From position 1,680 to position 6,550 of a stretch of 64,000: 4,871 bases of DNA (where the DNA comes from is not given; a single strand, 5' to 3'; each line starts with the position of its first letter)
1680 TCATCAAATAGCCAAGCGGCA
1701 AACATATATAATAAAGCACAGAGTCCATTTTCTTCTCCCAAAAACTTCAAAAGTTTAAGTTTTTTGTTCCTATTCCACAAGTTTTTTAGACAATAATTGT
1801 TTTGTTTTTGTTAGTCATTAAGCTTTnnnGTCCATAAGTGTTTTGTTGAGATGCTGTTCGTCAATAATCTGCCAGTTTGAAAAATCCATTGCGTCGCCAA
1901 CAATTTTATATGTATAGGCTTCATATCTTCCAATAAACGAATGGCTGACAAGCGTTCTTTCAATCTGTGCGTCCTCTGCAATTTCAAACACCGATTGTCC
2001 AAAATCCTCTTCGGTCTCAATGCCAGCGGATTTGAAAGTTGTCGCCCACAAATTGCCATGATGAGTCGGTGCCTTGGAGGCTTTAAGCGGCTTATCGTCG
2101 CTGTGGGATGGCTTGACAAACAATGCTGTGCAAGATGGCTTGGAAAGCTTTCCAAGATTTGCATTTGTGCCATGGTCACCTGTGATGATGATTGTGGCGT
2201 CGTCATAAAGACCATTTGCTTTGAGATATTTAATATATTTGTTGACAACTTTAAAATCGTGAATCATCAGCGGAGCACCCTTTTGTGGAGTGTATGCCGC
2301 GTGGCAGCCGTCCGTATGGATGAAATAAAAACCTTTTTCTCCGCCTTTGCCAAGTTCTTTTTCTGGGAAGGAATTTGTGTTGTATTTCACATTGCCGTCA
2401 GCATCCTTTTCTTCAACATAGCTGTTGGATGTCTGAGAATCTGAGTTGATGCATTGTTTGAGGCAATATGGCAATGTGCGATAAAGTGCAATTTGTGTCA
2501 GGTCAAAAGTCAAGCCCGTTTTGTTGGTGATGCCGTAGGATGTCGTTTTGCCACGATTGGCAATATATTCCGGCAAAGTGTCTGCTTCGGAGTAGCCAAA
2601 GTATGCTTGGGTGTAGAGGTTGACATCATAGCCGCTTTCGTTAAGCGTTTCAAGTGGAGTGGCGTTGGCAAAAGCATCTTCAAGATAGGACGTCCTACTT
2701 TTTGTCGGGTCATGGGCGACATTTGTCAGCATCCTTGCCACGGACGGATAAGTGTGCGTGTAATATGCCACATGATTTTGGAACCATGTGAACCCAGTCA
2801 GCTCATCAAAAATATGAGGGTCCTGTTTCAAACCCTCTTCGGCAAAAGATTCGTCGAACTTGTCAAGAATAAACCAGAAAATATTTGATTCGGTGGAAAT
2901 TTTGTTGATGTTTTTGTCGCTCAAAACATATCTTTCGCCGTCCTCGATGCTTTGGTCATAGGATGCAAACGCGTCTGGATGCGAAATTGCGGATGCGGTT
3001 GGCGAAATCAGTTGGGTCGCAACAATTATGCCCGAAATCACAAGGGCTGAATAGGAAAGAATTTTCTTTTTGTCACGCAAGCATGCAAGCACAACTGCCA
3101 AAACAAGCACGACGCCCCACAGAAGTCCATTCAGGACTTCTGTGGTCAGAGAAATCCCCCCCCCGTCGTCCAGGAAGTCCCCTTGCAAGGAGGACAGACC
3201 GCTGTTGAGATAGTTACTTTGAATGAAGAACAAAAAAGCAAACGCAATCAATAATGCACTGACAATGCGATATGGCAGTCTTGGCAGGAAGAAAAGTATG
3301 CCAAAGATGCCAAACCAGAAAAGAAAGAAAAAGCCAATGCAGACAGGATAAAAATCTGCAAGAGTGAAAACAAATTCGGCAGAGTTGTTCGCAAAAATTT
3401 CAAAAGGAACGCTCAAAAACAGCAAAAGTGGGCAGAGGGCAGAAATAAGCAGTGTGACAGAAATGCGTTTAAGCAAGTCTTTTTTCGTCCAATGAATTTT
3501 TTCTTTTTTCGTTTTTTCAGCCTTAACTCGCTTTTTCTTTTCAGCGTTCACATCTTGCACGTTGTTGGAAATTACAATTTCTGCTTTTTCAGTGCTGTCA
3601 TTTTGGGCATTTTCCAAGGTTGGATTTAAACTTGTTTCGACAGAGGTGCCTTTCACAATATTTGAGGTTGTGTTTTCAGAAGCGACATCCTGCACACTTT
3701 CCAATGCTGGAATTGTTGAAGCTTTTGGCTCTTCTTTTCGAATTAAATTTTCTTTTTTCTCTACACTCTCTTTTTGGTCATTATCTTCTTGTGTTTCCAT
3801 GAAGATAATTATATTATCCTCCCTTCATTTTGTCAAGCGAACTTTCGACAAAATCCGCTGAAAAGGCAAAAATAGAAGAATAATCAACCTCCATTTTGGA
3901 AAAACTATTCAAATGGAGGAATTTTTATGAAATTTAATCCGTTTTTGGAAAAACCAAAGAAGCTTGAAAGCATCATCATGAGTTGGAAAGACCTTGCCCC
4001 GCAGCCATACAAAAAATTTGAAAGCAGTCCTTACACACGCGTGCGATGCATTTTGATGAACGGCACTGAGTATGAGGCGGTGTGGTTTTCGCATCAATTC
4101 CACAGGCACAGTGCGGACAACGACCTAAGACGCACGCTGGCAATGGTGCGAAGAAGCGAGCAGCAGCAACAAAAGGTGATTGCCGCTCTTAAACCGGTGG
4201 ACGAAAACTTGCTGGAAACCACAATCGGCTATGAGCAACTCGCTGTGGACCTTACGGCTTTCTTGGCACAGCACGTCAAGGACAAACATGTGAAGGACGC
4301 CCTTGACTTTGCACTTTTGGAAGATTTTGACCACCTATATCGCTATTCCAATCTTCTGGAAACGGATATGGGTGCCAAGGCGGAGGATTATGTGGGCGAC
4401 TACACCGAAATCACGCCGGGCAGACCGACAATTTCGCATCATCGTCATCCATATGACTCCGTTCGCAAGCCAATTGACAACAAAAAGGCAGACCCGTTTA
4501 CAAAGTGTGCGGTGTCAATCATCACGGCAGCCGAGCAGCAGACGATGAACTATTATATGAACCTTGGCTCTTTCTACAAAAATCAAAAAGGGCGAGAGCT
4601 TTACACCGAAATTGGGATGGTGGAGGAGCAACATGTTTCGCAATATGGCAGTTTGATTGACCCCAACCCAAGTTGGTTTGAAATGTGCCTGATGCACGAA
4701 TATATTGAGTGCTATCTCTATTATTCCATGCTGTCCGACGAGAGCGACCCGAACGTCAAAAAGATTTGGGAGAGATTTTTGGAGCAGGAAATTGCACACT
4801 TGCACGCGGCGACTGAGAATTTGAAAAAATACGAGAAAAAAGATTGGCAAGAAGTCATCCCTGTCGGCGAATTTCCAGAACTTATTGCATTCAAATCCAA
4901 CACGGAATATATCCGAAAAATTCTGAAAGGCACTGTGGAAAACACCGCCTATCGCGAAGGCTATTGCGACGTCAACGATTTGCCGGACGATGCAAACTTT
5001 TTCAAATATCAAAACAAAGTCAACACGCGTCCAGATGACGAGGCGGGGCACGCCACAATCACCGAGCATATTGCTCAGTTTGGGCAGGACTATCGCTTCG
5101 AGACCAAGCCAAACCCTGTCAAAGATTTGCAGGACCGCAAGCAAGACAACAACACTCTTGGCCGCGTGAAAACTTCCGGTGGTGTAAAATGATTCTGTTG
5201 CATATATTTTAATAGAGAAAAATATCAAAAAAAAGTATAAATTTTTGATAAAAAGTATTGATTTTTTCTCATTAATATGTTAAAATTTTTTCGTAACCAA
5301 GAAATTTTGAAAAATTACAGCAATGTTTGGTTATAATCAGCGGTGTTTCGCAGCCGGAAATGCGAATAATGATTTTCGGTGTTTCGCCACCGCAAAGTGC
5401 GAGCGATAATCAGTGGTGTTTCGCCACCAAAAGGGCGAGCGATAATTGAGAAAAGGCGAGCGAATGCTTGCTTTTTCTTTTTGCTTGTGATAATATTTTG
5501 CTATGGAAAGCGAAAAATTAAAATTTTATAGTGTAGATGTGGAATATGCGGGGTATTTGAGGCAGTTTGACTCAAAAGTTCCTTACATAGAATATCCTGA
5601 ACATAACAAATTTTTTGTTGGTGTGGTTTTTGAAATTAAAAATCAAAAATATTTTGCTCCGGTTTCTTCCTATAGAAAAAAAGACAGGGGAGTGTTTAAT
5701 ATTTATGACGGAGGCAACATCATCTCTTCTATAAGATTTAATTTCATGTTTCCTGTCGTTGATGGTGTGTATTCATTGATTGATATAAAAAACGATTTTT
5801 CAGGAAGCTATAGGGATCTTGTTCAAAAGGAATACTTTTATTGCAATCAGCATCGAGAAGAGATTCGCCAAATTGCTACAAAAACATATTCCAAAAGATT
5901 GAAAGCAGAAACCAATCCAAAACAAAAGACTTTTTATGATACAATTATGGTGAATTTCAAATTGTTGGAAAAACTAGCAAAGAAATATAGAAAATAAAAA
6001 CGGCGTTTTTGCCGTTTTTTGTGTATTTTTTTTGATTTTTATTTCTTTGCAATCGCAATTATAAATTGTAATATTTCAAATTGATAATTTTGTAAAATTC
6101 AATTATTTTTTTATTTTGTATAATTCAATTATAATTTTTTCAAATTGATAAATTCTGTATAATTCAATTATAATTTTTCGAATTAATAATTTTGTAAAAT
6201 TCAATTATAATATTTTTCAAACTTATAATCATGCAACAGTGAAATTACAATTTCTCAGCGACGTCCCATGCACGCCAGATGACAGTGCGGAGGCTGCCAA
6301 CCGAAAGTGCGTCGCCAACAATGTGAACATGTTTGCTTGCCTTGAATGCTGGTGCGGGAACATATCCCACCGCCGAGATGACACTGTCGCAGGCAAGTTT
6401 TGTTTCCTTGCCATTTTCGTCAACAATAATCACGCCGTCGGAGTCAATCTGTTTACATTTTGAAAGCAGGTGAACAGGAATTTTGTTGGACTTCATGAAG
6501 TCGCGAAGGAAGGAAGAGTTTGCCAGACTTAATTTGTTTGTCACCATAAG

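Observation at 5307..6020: Type III toxin-antitoxin (ToxIN/AbiQ-like) abortive-infection module with a 36-37 nt RNA repeat array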

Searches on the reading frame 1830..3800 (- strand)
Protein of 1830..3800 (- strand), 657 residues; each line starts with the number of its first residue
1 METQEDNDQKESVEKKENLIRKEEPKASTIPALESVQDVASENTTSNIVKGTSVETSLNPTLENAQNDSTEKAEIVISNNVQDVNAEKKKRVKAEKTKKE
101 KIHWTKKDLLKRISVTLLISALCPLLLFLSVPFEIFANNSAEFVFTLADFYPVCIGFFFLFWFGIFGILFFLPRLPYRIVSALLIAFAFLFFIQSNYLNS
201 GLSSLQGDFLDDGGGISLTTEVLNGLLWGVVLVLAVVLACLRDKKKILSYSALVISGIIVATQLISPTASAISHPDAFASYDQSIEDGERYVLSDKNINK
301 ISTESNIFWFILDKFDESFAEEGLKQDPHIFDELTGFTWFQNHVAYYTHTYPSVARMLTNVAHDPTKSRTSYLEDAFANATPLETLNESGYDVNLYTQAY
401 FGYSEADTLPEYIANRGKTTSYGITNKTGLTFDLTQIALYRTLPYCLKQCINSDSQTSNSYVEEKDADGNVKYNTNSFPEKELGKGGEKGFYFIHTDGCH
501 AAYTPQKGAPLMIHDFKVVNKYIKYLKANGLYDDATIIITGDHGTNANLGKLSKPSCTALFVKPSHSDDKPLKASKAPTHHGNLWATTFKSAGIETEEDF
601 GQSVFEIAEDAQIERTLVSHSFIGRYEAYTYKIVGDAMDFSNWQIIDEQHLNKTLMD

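Call 4: search_protein_families(library=pfam, proteins=[window:1830-3800:-], max_evalue=0.01)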
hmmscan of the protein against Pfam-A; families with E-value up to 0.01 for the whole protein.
window:1830-3800:- (657 aa): 2 families
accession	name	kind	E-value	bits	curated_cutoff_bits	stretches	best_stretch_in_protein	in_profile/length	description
PF00884.28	Sulfatase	-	5e-08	33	25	2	518-547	216-245/301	Sulfatase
PF01663.27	Phosphodiest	-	0.00054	20.1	23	1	484-547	158-223/342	Type I phosphodiesterase / nucleotide pyrophosphatase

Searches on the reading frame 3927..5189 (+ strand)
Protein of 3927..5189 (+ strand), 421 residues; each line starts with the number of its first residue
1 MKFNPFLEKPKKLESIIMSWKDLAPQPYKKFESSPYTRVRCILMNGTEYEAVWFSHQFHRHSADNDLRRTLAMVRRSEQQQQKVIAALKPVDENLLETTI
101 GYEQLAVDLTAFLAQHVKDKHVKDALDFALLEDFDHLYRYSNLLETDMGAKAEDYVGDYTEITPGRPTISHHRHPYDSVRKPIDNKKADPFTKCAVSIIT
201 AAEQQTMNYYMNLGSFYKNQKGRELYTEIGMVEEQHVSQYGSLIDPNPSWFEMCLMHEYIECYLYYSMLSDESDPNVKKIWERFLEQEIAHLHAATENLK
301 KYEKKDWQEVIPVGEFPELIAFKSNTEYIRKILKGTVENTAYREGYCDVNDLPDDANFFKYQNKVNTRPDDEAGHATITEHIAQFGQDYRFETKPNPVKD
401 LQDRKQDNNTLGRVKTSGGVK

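Call 4: search_protein_families(library=pfam, proteins=[window:3927-5189:+], max_evalue=0.01)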
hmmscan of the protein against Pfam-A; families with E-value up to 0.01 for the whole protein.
window:3927-5189:+ (421 aa): 0 families

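Call 30: find_related_loci(query=window:3927-5189:+, collection=genome_contigs, flank=5000)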
Query window:3927-5189:+ (421 aa) in genome_contigs; peptide patterns used: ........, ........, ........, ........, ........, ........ (x = any residue, [..] = any of these).
600 stretches matched a pattern (row limit reached: there are more); 587 encode a relative of the query (tblastn E <= 1e-3); the best 80 are kept; 80 distinct loci.
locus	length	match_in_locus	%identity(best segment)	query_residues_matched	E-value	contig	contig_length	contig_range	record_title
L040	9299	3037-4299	88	1-421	0e+0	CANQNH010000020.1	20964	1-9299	MAG: uncultured Clostridia bacterium isolate Lapin-012__bin35 genome assembly, contig: Lapin-012__NODE_3457_length_20964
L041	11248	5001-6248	82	1-416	0e+0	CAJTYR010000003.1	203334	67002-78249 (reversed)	MAG TPA_asm: uncultured Christensenella sp. isolate MGBC114398 genome assembly, contig: MGBC114398.3, whole genome shotg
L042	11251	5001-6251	81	1-417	0e+0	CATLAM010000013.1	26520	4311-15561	MAG TPA_asm: uncultured Eubacteriales bacterium isolate MGG03578_1680015426 genome assembly, contig: ERR2844015_5970, wh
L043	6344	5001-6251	80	1-417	0e+0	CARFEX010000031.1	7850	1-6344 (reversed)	MAG TPA_asm: uncultured Eubacteriales bacterium isolate MGBC145026 genome assembly, contig: MGBC145026.31, whole genome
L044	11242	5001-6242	80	1-414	0e+0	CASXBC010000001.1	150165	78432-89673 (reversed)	MAG: uncultured bacterium isolate extra-ERR2136562.13_1677762874 genome assembly, contig: NODE_17_length_150165_cov_5.97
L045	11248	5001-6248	79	1-416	0e+0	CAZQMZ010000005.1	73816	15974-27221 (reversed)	MAG TPA_asm: uncultured Lachnospiraceae bacterium isolate SRP141132_co6_281 genome assembly, contig: NODE_142_length_738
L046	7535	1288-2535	77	1-416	0e+0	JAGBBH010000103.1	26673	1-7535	MAG: Clostridia bacterium isolate RGIG8962 Water_deer_Rectum-2__c588998, whole genome shotgun sequence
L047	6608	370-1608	77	1-413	0e+0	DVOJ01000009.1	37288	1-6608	MAG TPA_asm: Candidatus Caccopulliclostridium gallistercoris isolate CHK186-9395 CHK186__C106695_L37288_ERR3414581, whol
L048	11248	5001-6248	76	1-416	0e+0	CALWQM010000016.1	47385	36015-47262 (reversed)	MAG: uncultured Clostridia bacterium isolate E14__bin174 genome assembly, contig: E14__k127_4054697, whole genome shotgu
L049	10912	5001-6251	76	1-417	0e+0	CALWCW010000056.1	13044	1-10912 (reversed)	MAG: uncultured Clostridia bacterium isolate E03__bin84 genome assembly, contig: E03__k127_3210603, whole genome shotgun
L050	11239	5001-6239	76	1-413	0e+0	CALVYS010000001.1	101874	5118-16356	MAG: uncultured Clostridia bacterium isolate BRZ_DK__bin70 genome assembly, contig: BRZ_DK__NODE_198_length_101874_cov_4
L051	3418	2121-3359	75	1-413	0e+0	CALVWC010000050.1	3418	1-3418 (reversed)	MAG: uncultured Clostridia bacterium isolate BRZ_NS__bin95 genome assembly, contig: BRZ_NS__NODE_28140_length_3418_cov_6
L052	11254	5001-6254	72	1-418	0e+0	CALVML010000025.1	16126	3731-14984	MAG: uncultured Clostridia bacterium isolate BRZ_ES__bin41 genome assembly, contig: BRZ_ES__NODE_4537_length_16126_cov_7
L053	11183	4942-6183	72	1-414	0e+0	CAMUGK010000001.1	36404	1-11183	MAG TPA_asm: uncultured Firmicutes bacterium isolate SRR14038242_bin.50_metawrap_v1.3_MAG genome assembly, contig: NODE.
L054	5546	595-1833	73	1-413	0e+0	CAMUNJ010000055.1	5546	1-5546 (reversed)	MAG TPA_asm: uncultured Firmicutes bacterium isolate SRR14038234_bin.76_metawrap_v1.3_MAG genome assembly, contig: NODE.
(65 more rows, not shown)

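Call 88: search_protein_families(library=ncbifam, proteins=[window:3927-5189:+], max_evalue=0.001)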
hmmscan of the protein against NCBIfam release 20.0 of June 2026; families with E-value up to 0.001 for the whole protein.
window:3927-5189:+ (421 aa): 0 families

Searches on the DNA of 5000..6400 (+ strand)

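Call 7: search_rna_families(source=window, start=5000, end=6400, threshold=evalue, max_evalue=10, show_alignments=3)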
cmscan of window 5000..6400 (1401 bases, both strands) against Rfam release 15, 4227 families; matches with E-value up to 10: 14.
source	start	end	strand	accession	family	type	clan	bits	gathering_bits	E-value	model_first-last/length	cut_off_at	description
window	5439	5538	+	RF01808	MicX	Gene; sRNA;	-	24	75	0.0086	1-194/194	no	MicX Vibrio cholerae sRNA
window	5997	6050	-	RF02844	RefA9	Gene; antisense;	-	21.5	49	1.8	1-64/64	no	Enterococcus sRNA A9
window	5983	6032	+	RF02907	patAB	Cis-reg; leader;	-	19.7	92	3.9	1-57/57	no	patAB leader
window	5797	5866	+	RF02256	adapt33_2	Gene; lncRNA;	-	19.6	60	4.4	1-71/71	no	Adaptive response 33 conserved region 2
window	5675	5779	-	RF02079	STnc180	Gene; sRNA;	-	18.5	50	0.73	1-208/208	no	Enterobacterial sRNA STnc180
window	5276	5481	+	RF00077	SraB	Gene; sRNA;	-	18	130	0.94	1-169/169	no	SraB RNA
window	5439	5516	+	RF02629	RmaA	Gene; sRNA;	-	17.4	57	5.6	1-113/113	no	Regulator of motility and amylovoran A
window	6315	6376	-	RF00672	mir-190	Gene; miRNA;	CL00089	17.2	48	5.3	1-78/78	no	mir-190 microRNA precursor family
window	5619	5701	+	RF01761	wcaG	Cis-reg;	-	16.4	42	3.9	1-98/98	no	wcaG RNA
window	5449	5484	+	RF00489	ctRNA_p42d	Gene; antisense;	-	16.2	50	3.8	1-46/46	no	ctRNA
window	5535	5696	+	RF02453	ncr952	Gene; sRNA;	-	15.8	100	1.2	1-143/143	no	Bacillus sRNA ncr952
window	6284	6386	-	RF02887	mgtC_leader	Cis-reg; leader;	-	14.6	48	7.3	1-114/114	no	Salmonella mgtC leader RNA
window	5967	6032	-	RF01808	MicX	Gene; sRNA;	-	13.5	75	5.1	1-194/194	no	MicX Vibrio cholerae sRNA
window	5647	5704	+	RF03116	aCoV-5UTR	Cis-reg;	CL00116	10.8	70.3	9.9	78-130/323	no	Alphacoronavirus 5'UTR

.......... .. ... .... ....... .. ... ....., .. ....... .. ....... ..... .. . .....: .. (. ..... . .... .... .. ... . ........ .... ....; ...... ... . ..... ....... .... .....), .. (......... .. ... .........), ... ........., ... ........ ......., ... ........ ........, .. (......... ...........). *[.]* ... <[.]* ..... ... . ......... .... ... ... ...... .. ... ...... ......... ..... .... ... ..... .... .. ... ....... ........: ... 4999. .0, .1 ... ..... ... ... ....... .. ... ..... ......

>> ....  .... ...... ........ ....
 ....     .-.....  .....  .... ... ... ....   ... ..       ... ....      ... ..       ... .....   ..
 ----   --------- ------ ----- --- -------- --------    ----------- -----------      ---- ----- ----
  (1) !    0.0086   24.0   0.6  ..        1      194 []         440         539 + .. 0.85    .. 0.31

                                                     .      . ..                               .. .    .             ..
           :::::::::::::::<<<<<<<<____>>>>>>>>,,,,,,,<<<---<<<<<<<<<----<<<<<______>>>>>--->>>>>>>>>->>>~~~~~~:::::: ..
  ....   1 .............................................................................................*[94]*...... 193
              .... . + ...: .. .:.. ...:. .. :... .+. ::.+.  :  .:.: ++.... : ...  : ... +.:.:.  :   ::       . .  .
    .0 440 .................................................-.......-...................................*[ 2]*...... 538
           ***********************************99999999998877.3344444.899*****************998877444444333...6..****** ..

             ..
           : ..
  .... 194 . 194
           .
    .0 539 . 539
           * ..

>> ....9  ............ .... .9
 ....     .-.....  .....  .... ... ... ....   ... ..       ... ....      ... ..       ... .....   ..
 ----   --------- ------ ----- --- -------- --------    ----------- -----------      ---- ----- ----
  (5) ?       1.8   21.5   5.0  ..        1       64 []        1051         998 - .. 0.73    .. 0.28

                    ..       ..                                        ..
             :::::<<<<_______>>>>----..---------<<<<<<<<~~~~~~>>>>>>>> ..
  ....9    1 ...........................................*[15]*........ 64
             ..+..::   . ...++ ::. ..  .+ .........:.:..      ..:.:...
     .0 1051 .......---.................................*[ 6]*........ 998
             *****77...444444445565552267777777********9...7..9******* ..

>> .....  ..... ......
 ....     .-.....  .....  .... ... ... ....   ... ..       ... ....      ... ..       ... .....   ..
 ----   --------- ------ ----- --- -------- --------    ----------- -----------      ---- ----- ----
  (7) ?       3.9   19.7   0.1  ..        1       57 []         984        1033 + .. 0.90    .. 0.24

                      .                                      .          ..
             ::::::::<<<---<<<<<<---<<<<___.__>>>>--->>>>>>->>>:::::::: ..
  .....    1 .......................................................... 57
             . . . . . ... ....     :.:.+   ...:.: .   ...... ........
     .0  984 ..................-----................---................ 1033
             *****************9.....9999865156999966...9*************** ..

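Call 41: search_rna_families(sources=[L120, L121, L122, L123], threshold=evalue, max_evalue=1)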
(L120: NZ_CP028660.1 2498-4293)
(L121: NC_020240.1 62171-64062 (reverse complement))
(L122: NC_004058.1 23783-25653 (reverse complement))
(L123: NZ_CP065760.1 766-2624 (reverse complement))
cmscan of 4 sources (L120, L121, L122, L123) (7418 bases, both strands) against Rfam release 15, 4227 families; matches with E-value up to 1: 13.
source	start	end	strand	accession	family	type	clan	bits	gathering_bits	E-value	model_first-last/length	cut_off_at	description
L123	1502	1609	-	RF01742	lactis-plasmid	Gene; sRNA;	-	101.1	70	2.1e-17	1-106/106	no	lactis-plasmid RNA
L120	217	319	+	RF00106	RNAI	Gene; antisense;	-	87.1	47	1.2e-15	1-102/102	no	RNAI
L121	582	615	+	RF02519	ToxI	Gene; antitoxin;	-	59.2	50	7.4e-09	1-34/34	no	ToxI antitoxin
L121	548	581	+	RF02519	ToxI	Gene; antitoxin;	-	47.1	50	4.1e-06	1-34/34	no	ToxI antitoxin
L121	514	547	+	RF02519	ToxI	Gene; antitoxin;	-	39.8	50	0.00019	1-34/34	no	ToxI antitoxin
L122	634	710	-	RF02059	STnc50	Gene; sRNA;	-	28.9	55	0.1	1-84/84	no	Salmonella enterica sRNA STnc40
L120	659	741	-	RF02059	STnc50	Gene; sRNA;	-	25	55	0.86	1-84/84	no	Salmonella enterica sRNA STnc40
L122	1305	1450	+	RF00623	P1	Gene;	-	24.7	100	0.12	1-180/180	no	Pseudomonas sRNA P1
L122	528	677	+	RF02502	Atu_C8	Gene; sRNA;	-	23.4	50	0.39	1-122/122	no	Rhizobiales sRNA Atu_C8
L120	288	316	-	RF00106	RNAI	Gene; antisense;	-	23.1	47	0.65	72-100/102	no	RNAI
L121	1079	1152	+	RF01622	ceN22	Gene; snRNA; snoRNA; CD-box;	-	22.9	45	0.56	1-76/76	no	Nematode snoRNA ceN22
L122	390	438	-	RF00726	mir-87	Gene; miRNA;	-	21.5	49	0.57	1-79/79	no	mir-87 microRNA precursor family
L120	655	760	+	RF01808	MicX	Gene; sRNA;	-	20.8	75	0.32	1-194/194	no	MicX Vibrio cholerae sRNA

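Call 53: search_with_rna_model(model_id=R1, source=window, start=5200, end=5600, filters=off, max_evalue=10, show_alignments=4)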
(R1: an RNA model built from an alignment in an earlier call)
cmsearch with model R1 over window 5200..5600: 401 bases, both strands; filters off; matches with E-value up to 10: 7.
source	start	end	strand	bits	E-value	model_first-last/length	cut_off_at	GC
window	5413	5448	+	28.5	3.1e-07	1-38/38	no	0.53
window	5376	5412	+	28.2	3.8e-07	1-38/38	no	0.54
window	5340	5375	+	22.4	1.3e-05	1-38/38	no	0.47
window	5528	5549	+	2.4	2.3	1-38/38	no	0.36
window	5507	5526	+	1.1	5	1-38/38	no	0.15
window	5453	5481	+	0.5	7.1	1-38/38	no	0.41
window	5372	5381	-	0.1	9.4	13-23/38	no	0.4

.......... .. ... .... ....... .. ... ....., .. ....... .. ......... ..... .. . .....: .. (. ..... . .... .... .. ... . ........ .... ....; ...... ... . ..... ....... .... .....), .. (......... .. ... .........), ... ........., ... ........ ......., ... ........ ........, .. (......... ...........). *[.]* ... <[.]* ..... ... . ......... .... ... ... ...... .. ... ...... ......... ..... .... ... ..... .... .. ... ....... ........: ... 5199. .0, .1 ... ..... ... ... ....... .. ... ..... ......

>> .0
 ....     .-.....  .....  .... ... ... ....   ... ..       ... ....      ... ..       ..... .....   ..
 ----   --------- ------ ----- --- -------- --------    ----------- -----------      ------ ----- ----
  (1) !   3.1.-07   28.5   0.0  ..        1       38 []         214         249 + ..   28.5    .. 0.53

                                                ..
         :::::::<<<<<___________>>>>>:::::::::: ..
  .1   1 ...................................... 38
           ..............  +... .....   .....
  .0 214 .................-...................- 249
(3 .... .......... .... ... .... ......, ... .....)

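Call 83: search_dna_similar(query=window:5330-5485:+, collection=plasmids, mode=distant, max_evalue=0.01, max_rows=15)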
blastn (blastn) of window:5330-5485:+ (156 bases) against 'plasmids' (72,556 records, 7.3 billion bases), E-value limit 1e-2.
No match.

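Call 84: search_dna_similar(query=window:5330-5485:+, collection=phages, mode=distant, max_evalue=0.01, max_rows=15)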
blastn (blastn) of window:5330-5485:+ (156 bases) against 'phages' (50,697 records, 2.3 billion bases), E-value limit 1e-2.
No match.
